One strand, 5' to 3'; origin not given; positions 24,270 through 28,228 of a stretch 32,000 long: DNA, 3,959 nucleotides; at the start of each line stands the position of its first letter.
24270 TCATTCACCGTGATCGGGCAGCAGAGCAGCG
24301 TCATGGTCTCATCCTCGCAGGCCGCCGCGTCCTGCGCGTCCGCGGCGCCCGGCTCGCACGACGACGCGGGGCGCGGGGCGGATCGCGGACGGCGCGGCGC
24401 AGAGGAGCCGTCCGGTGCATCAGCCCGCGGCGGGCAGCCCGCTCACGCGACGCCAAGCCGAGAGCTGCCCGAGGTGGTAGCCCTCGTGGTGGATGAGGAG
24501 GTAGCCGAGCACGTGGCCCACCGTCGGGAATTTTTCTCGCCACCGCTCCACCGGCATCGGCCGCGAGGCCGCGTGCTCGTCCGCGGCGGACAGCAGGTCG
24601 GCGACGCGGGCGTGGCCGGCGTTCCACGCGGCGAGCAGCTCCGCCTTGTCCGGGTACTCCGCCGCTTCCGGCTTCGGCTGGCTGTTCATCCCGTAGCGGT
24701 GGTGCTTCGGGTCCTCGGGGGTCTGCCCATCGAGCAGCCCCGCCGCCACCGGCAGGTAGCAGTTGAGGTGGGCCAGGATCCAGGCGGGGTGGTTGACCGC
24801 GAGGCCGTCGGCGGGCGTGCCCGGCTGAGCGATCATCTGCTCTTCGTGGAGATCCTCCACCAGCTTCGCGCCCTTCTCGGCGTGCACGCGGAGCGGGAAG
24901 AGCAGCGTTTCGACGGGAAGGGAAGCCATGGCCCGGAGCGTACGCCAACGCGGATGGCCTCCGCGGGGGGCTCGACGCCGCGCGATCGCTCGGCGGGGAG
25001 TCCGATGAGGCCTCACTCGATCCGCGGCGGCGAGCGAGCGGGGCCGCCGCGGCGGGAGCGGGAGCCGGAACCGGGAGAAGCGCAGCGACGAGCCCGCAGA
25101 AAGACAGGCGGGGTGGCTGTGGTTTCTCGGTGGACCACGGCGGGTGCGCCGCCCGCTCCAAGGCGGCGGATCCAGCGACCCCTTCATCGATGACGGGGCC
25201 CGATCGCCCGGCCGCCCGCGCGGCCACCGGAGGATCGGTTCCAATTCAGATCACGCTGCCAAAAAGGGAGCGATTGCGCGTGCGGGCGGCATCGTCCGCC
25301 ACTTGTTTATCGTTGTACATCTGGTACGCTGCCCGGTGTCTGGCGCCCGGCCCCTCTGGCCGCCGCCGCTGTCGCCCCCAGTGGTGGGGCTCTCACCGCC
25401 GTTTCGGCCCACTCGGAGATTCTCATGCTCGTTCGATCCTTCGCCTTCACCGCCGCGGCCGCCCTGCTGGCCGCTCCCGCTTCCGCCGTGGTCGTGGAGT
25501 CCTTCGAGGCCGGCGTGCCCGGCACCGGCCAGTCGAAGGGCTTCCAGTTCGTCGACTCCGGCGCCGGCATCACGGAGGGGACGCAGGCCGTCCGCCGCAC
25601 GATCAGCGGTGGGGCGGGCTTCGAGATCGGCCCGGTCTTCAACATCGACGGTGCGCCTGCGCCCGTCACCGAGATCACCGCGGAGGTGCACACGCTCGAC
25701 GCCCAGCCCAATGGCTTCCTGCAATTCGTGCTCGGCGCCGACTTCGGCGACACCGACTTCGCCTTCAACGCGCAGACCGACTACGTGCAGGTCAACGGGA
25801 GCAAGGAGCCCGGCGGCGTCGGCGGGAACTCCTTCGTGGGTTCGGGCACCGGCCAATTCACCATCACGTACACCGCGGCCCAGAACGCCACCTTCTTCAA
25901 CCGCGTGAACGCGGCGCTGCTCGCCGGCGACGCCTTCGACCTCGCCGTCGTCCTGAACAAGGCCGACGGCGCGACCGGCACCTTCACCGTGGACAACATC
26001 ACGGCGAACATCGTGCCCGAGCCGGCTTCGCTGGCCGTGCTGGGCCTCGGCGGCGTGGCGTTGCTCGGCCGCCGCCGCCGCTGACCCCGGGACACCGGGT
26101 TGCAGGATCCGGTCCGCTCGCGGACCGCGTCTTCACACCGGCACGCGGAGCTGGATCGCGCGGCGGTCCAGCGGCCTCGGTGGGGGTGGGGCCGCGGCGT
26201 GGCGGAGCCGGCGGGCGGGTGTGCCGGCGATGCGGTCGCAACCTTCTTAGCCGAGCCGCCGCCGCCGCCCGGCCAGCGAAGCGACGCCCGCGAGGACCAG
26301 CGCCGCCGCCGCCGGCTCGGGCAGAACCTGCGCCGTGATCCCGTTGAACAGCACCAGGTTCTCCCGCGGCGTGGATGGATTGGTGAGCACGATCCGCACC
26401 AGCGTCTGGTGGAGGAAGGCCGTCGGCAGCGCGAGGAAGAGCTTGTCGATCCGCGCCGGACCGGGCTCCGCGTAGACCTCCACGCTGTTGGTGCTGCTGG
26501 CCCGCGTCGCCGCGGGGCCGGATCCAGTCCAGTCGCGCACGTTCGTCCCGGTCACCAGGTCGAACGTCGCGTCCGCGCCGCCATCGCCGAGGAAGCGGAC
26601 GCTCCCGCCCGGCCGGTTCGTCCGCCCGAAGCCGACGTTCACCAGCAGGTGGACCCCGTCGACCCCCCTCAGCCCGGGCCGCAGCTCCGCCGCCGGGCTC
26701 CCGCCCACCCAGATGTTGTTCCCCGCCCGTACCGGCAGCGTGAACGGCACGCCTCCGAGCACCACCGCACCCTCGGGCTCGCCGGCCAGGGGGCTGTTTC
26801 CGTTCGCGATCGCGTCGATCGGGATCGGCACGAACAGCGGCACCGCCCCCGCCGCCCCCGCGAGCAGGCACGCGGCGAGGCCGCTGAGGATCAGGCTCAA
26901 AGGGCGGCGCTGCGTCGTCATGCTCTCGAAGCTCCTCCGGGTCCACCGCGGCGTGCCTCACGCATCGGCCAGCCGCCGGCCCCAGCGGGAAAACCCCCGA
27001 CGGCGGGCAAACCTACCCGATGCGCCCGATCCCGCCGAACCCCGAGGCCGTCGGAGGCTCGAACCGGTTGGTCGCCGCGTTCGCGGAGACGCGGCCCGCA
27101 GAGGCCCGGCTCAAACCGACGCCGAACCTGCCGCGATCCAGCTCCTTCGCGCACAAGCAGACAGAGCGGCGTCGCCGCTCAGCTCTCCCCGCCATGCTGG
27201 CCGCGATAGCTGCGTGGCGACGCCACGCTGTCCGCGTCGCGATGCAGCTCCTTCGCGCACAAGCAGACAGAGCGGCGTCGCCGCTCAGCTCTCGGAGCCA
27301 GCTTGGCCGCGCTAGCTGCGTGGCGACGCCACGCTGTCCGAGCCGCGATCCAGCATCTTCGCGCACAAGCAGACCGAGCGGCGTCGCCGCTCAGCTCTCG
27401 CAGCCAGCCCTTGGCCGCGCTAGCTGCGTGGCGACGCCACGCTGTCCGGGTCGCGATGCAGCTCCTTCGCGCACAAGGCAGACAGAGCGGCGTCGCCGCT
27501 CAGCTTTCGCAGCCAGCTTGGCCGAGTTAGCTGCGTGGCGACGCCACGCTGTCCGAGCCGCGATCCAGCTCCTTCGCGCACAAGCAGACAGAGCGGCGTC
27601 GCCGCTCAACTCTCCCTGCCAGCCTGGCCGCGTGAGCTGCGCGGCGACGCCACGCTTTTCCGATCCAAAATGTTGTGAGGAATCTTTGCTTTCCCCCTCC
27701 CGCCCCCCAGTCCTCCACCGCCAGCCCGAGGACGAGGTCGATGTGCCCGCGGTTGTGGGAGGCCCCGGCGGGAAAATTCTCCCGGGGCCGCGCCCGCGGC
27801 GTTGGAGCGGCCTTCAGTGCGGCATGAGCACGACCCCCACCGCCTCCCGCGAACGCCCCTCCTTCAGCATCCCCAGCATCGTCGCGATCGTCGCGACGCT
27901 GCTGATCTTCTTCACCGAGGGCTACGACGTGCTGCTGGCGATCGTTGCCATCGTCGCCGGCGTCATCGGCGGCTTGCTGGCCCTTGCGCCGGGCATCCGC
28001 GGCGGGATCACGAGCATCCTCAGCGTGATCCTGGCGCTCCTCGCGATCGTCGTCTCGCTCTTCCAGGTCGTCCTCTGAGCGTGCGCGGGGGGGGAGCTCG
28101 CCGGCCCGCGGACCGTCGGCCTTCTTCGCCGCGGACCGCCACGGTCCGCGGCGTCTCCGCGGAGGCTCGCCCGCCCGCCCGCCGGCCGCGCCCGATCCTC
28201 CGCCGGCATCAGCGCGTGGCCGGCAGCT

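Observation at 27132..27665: Five tandem ~107-bp units of nested perfect palindromes in a 900-bp divergent intergenic region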

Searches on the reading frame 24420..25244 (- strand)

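Call 14: search_protein_families(library=pfam, proteins=[window:24420-25244:-], max_evalue=0.01)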
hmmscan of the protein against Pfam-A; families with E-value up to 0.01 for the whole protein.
window:24420-25244:- (274 aa): 2 families
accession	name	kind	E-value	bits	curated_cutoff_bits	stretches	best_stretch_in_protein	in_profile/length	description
PF12867.12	DinB_2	-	8.8e-12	46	24.8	1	126-261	10-128/128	DinB superfamily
PF04978.18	MST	-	0.0022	18.9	27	1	118-265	6-144/149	Mycothiol-S-transferase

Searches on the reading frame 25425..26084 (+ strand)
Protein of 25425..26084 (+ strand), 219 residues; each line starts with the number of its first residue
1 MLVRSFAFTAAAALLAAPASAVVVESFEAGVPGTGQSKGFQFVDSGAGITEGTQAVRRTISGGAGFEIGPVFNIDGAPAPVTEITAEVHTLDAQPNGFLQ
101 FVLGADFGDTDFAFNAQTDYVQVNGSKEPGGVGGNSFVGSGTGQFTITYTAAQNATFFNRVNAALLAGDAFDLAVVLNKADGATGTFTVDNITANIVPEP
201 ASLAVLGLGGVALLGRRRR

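Call 14: search_protein_families(library=pfam, proteins=[window:25425-26084:+], max_evalue=0.01)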
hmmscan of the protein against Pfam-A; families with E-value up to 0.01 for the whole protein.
window:25425-26084:+ (219 aa): 1 family
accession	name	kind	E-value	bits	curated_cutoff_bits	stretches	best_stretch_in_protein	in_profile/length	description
PF07589.16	PEP-CTERM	-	1.2e-05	25.6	20.7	1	197-219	2-24/24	PEP-CTERM motif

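Call 56: search_protein_families(library=ncbifam, proteins=[window:25425-26084:+], max_evalue=0.01)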
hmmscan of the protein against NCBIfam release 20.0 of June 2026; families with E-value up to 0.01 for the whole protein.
window:25425-26084:+ (219 aa): 9 families
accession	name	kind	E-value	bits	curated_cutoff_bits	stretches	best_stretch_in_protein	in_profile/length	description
NF038120.1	PEP_CTERM_QFxxD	subfamily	6.6e-10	39.2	80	1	114-219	107-215/215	NF038120 family PEP-CTERM protein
NF038125.1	PEP_CTERM_THxN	subfamily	2.1e-06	27.5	85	1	168-219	193-245/246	THxN family PEP-CTERM protein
NF038118.1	PEP_CTERM_CCXG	equivalog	2.2e-05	24.2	90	1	181-219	160-198/199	CCXG family PEP-CTERM protein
TIGR02595.1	PEP_CTERM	domain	2.4e-05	24.9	16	1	197-219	1-23/24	PEP-CTERM sorting domain-containing protein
NF033554.9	floc_PepA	equivalog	5.8e-05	23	80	1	108-219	130-259/261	flocculation-associated PEP-CTERM protein PepA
NF041927.1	Xrt_dep_XDP1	equivalog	0.0029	17.6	125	1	191-219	213-241/242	exosortase-dependent surface protein XDP1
NF041538.1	PEP_EDSA_1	subfamily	0.0044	16.7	100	1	135-218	234-307/307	EDSAP-1 family PEP-CTERM protein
NF038124.1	PEP_CTERM_TLD_A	exception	0.0047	16.5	100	0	185-219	204-235/235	PEP_CTERM-anchored TLD domain-containing protein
NF038126.1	PEP_CTERM_FxDxF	subfamily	0.0064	16.7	50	1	158-218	106-165/165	FxDxF family PEP-CTERM protein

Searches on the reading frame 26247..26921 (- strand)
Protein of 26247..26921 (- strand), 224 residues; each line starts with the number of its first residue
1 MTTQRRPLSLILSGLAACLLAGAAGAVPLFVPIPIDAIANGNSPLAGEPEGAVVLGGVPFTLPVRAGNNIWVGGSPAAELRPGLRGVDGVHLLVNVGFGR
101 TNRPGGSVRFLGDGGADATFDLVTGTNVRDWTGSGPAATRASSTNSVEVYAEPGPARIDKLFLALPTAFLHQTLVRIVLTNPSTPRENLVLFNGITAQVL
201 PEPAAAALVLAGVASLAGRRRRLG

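Call 14: search_protein_families(library=pfam, proteins=[window:26247-26921:-], max_evalue=0.01)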
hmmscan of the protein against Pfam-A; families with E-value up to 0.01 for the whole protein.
window:26247-26921:- (224 aa): 0 families

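Call 15: find_encoding_contigs(protein=window:26247-26921:-, flank=10000, max_places=10)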
Protein window:26247-26921:- (224 aa): 3 contigs read that carry it; 2 places shown.
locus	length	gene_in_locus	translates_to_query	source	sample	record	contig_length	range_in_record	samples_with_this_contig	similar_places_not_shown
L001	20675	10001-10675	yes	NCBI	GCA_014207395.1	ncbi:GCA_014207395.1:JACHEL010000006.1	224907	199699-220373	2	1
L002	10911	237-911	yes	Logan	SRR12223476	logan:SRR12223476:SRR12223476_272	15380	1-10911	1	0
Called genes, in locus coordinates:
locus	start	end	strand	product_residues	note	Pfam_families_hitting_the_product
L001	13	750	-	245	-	PF01522:Polysacc_deac_1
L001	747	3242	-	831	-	PF03176:MMPL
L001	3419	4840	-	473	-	PF02878:PGM_PMM_I, PF02879:PGM_PMM_II, PF02880:PGM_PMM_III, PF00408:PGM_PMM_IV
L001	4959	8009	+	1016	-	-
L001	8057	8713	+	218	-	-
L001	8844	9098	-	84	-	-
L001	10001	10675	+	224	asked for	-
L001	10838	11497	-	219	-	PF07589:PEP_exosort_dom (faint)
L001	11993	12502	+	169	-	PF12867:DinB_2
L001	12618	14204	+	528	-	PF01487:DHquinase_I, PF08501:Shikimate_dh_N, PF01488:Shikimate_DH, PF03807:F420_oxidored (weak), PF18317:SDH_C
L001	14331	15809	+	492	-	PF00202:Aminotran_3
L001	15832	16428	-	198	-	PF02082:Rrf2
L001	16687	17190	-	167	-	-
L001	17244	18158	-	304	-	PF20434:BD-FAE, PF12146:Hydrolase_4 (faint), PF07859:Abhydrolase_3, PF00326:Peptidase_S9 (faint), PF00135:COesterase (weak)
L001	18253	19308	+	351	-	PF00069:Pkinase, PF07714:PK_Tyr_Ser-Thr, PF01636:APH (faint)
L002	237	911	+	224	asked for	-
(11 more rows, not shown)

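Call 56: search_protein_families(library=ncbifam, proteins=[window:26247-26921:-], max_evalue=0.01)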
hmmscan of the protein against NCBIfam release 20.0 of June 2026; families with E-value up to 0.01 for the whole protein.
window:26247-26921:- (224 aa): 2 families
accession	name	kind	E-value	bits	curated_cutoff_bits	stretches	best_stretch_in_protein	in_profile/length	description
NF033554.9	floc_PepA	equivalog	0.0007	19.5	80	1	117-222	149-259/261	flocculation-associated PEP-CTERM protein PepA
NF038129.1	PEP_NF038129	equivalog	0.0043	16.9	65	1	175-222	142-193/194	NF038129 family PEP-CTERM protein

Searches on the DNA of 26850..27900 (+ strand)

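Call 43: search_dna_similar(query=window:27100-27700:+, collection=plasmids, mode=distant, max_evalue=0.001)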
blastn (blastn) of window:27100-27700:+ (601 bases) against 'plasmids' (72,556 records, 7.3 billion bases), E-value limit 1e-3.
No match.

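Call 44: search_dna_similar(query=window:27100-27700:+, collection=phages, mode=distant, max_evalue=0.001)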
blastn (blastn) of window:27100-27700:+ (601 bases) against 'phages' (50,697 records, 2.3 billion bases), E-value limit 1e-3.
No match.

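Call 60: build_rna_model(alignment_id=A2, structure=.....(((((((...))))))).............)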
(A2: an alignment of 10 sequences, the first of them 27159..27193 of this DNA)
Model R1 built from alignment A2 (10 sequences, 35 columns); structure: as given.
model positions 35; base pairs 7; branch points 0; effective number of sequences 10; information 1.433 bits per position. Calibrated on 0.2 Mb of random sequence (short: E-values are rough).
structure used (alignment columns):
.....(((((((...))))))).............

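Call 61: search_with_rna_model(model_id=R1, sources=[window, L001, L010, L011], filters=off, max_evalue=10)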
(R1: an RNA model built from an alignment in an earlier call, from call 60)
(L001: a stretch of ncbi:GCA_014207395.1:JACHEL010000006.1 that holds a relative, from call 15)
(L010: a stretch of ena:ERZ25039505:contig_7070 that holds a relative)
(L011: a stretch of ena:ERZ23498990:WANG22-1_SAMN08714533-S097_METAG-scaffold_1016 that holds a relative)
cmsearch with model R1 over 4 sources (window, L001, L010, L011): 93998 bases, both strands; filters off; matches with E-value up to 10: 80.
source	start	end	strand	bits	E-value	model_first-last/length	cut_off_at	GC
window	27199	27233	-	59.4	3.4e-14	1-35/35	no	0.74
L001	9689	9723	+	59.4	3.4e-14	1-35/35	no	0.74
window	27480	27514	+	58.5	6.2e-14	1-35/35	no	0.69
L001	9408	9442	-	58.5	6.2e-14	1-35/35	no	0.69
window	27305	27339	-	57.9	9e-14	1-35/35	no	0.77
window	27413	27447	-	57.9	9e-14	1-35/35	no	0.77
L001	9475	9509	+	57.9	9e-14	1-35/35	no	0.77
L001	9583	9617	+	57.9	9e-14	1-35/35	no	0.77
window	27159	27193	+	56.7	2e-13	1-35/35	no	0.74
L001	9729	9763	-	56.7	2e-13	1-35/35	no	0.74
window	27371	27405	+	56.5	2.2e-13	1-35/35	no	0.74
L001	9517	9551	-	56.5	2.2e-13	1-35/35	no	0.74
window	27265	27299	+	56.1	2.9e-13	1-35/35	no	0.71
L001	9623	9657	-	56.1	2.9e-13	1-35/35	no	0.71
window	27520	27554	-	56.1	3.1e-13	1-35/35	no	0.71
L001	9368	9402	+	56.1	3.1e-13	1-35/35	no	0.71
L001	9302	9336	-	54.1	1.1e-12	1-35/35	no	0.69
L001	9262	9296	+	51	9e-12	1-35/35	no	0.74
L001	9315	9331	+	15.8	0.12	6-22/35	no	0.82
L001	9421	9437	+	15.8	0.12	6-22/35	no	0.82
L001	9530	9546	+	15.8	0.12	6-22/35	no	0.82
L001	9636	9652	+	15.8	0.12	6-22/35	no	0.82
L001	9742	9758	+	15.8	0.12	6-22/35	no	0.82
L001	9373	9389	-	15.4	0.15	6-22/35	no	0.82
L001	9480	9496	-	15.4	0.15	6-22/35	no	0.82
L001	9588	9604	-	15.4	0.15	6-22/35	no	0.82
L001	9694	9710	-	15.4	0.15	6-22/35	no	0.82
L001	7510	7522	-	13.3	0.64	8-20/35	no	0.85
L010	7103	7129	-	12.8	0.85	1-35/35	no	0.74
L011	11943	11959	-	12.7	0.92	1-35/35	no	0.76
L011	7349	7367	-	12.6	0.96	1-35/35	no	0.74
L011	2838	2870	-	11.6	1.9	1-35/35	no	0.73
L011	12157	12172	-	11.5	2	1-35/35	no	0.75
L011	6481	6500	+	11.5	2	6-25/35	no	0.85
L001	1163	1173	-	11.5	2.1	9-19/35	no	0.91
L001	1274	1284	+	11.5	2.1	9-19/35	no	0.91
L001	4084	4094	+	11.5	2.1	9-19/35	no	0.91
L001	8680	8690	+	11.5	2.1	9-19/35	no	0.91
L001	18990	19000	-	11.5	2.1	9-19/35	no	0.91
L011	17458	17468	+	11.5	2.1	9-19/35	no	0.91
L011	19315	19325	-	11.5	2.1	9-19/35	no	0.91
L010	9615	9631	-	10.7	3.5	1-35/35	no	0.76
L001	2923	2952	-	10.4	4.2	1-35/35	no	0.87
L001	1287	1301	-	10.4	4.3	7-21/35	no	0.8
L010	2114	2139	-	10.3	4.4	1-35/35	no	0.77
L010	8168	8183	+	10.3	4.6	1-35/35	no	0.88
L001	18922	18941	+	10.2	4.9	1-35/35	no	0.8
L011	14559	14604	-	10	5.5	1-35/35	no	0.63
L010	17224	17259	+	9.9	5.9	1-35/35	no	0.81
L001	19467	19478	+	9.5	7.8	1-35/35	no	0.83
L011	6953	6986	-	9.4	8.3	1-35/35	no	0.82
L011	2888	2903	+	9.2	9.1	1-35/35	no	0.69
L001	1755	1774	-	9.2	9.4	1-35/35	no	0.55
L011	17107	17151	-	9.2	9.6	1-35/35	no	0.76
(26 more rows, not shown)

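Call 85: search_rna_families(source=window, start=26850, end=27900, threshold=evalue, max_evalue=1)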
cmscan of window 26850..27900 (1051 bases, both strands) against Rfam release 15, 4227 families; matches with E-value up to 1: 15.
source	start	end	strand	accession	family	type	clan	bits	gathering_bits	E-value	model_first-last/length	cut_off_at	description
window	27158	27340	+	RF04104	MIR918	Gene; miRNA;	-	45.4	268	1.9e-06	1-265/265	no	MIR918 microRNA precursor family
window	27487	27653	-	RF04119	MIR1858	Gene; miRNA;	-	32.7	137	0.0019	30-174/197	no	MIR1858 microRNA precursor family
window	27486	27654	+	RF04104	MIR918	Gene; miRNA;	-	31.2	268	0.0022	1-265/265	no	MIR918 microRNA precursor family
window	27496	27644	+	RF04159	MIR1437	Gene; miRNA;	-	28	168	0.019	1-192/192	no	MIR1437 microRNA precursor family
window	27155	27237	-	RF03285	mir-564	Gene; miRNA;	-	26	80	0.13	1-82/82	no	mir-564 microRNA precursor family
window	27478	27556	-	RF03211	mir-666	Gene; miRNA;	-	25.9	70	0.031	1-86/86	no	mir-666 microRNA precursor family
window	27266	27338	-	RF03710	mir-1451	Gene; miRNA;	-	25.7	85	0.16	1-92/92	no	mir-1451 microRNA precursor family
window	27369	27449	-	RF03211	mir-666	Gene; miRNA;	-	25.3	70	0.046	1-86/86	no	mir-666 microRNA precursor family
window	27372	27446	-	RF03710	mir-1451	Gene; miRNA;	-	25.2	85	0.21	1-92/92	no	mir-1451 microRNA precursor family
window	27481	27553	-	RF03710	mir-1451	Gene; miRNA;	-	24.2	85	0.36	1-92/92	no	mir-1451 microRNA precursor family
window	27159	27233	+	RF03292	mir-1301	Gene; miRNA;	-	23.9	63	0.14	1-80/80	no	mir-1301 microRNA precursor family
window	27413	27514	+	RF03296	MIR8788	Gene; miRNA;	-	23.8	124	0.2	1-138/138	no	MIR8788 microRNA precursor family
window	27130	27260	-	RF03296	MIR8788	Gene; miRNA;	-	23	124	0.32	1-138/138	no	MIR8788 microRNA precursor family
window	27370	27448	+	RF04104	MIR918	Gene; miRNA;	-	20.8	268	0.39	1-265/265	no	MIR918 microRNA precursor family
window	27165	27224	-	RF03223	mir-2209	Gene; miRNA;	-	18.8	70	0.67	1-63/63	no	mir-2209 microRNA precursor family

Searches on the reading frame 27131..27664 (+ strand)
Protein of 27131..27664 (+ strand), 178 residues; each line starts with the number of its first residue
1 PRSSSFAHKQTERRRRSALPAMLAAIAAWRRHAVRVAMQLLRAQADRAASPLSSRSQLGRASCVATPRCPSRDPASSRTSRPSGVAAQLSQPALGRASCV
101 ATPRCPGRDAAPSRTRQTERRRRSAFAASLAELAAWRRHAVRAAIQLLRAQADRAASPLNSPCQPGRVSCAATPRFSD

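Call 33: find_homologous_proteins(query=window:27131-27664:+, max_evalue=0.01)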
Query seq(178 aa): 5008 candidates shared short words with the query, none scored E <= 0.01.

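Call 69: search_protein_representatives(protein=window:27131-27664:+)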
Query: 178 residues. Proteins with E-value up to 0.001 (for the whole library): 2; up to 1e-10: 2; up to 1e-30: 0. The best 2 are listed.
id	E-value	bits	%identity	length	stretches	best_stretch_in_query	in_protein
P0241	6.3e-14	69.0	89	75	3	24-57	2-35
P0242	1.4e-12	64.6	83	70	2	2-46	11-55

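Call 71: find_encoding_contigs(protein=P0242, flank=10000, max_places=10)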
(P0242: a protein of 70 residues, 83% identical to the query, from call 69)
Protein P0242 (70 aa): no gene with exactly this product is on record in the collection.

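Call 72: list_cluster_members(proteins=[P0242, P0241])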
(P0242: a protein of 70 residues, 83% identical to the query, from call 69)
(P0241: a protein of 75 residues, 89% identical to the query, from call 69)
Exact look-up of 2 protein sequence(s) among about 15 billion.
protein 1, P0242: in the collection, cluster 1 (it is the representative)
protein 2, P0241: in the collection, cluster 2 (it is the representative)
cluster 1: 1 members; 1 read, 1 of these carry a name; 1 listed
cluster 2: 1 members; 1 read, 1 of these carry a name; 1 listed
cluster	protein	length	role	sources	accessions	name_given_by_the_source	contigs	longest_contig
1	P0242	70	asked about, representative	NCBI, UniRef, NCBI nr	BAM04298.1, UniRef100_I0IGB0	hypothetical protein PSMK_21390 [Phycisphaera mikurensis NBRC 102666] | Uncharacterized protein n=1 Tax=Phycisphaera mikurensis (strain NBRC 102666 / KCTC 22515 ...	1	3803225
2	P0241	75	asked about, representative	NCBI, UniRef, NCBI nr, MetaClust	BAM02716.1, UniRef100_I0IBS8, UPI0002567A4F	hypothetical protein PSMK_05570 [Phycisphaera mikurensis NBRC 102666] | Uncharacterized protein n=1 Tax=Phycisphaera mikurensis (strain NBRC 102666 / KCTC 22515 ... | status=active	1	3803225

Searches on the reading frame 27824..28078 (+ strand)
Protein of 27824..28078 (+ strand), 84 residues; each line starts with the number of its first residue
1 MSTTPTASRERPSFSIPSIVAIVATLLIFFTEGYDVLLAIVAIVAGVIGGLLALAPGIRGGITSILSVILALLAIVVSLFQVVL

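Call 14: search_protein_families(library=pfam, proteins=[window:27826-28078:+], max_evalue=0.01)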
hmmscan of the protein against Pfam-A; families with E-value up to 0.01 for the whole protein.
window:27826-28078:+ (84 aa): 0 families

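Call 56: search_protein_families(library=ncbifam, proteins=[window:27826-28078:+], max_evalue=0.01)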
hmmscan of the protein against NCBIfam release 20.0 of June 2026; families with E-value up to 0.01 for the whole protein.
window:27826-28078:+ (84 aa): 0 families

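Call 57: search_protein_families(library=pfam, proteins=[window:27824-28078:+], max_evalue=1)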
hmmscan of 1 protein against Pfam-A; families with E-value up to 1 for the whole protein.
window:27824-28078:+ (84 aa): 0 families

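Call 63: find_encoding_contigs(protein=window:27824-28078:+, flank=10000, max_places=10)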
Protein window:27824-28078:+ (84 aa): 2 contigs read that carry it; 1 place shown.
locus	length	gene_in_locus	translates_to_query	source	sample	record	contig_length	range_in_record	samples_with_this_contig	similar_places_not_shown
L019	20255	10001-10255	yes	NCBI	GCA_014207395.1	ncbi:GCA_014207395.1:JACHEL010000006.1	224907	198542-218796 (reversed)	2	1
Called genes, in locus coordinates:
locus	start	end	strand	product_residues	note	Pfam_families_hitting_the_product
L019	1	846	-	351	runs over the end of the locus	PF00069:Pkinase, PF07714:PK_Tyr_Ser-Thr, PF01636:APH (faint)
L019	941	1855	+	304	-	PF20434:BD-FAE, PF12146:Hydrolase_4 (faint), PF07859:Abhydrolase_3, PF00326:Peptidase_S9 (faint), PF00135:COesterase (weak)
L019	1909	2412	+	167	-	-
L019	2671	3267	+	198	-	PF02082:Rrf2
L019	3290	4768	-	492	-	PF00202:Aminotran_3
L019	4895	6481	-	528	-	PF01487:DHquinase_I, PF08501:Shikimate_dh_N, PF01488:Shikimate_DH, PF03807:F420_oxidored (weak), PF18317:SDH_C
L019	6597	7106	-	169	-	PF12867:DinB_2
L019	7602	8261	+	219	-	PF07589:PEP_exosort_dom (faint)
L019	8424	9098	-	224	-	-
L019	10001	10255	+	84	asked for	-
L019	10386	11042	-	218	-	-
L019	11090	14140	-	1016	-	-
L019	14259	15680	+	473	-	PF02878:PGM_PMM_I, PF02879:PGM_PMM_II, PF02880:PGM_PMM_III, PF00408:PGM_PMM_IV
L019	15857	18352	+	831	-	PF03176:MMPL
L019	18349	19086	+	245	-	PF01522:Polysacc_deac_1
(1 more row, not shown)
